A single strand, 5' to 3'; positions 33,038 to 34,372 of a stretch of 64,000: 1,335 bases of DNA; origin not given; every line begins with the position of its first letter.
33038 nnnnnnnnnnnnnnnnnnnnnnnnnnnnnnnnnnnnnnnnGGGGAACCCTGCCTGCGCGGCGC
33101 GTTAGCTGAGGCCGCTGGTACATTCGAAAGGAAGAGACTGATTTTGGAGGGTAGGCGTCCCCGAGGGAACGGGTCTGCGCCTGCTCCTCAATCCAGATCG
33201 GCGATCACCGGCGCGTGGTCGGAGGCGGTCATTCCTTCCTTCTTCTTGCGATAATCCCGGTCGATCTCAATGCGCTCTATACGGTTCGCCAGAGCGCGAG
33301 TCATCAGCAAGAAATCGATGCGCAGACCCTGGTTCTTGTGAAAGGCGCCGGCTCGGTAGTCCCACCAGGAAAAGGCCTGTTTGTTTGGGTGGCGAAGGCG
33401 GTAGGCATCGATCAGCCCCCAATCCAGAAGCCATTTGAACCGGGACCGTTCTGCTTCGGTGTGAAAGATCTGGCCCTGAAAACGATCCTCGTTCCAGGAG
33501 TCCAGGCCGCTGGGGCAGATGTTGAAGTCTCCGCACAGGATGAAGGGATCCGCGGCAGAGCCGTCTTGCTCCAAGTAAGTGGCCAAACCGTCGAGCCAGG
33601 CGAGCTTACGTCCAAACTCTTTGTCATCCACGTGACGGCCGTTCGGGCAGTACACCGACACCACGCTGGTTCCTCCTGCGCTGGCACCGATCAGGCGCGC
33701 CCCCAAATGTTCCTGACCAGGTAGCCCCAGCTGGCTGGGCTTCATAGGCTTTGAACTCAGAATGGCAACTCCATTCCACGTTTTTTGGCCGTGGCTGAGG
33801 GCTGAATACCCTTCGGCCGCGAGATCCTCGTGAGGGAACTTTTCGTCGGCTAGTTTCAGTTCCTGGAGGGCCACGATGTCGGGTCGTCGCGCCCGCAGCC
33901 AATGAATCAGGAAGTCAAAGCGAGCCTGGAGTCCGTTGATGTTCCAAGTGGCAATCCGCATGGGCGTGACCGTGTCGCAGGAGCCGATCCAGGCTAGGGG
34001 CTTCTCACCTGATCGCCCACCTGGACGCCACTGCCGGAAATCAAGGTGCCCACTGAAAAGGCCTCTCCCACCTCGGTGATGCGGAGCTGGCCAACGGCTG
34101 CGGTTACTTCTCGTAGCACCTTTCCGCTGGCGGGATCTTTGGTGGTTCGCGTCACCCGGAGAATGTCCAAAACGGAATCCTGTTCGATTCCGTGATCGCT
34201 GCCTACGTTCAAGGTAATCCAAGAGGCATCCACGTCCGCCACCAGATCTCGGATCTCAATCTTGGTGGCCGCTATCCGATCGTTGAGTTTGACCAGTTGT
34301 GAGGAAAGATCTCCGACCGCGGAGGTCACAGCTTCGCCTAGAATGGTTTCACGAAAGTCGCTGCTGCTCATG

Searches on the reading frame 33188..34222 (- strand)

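Call 20: search_protein_families(library=pfam, proteins=[window:33188-34222:-], max_evalue=0.00001)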
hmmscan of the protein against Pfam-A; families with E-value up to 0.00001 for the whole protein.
window:33188-34222:- (344 aa): 1 family
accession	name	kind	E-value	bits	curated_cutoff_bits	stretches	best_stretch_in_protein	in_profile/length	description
PF03372.29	Exo_endo_phos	-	6.3e-31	108.2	24.5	1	91-336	1-225/225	Endonuclease/Exonuclease/phosphatase family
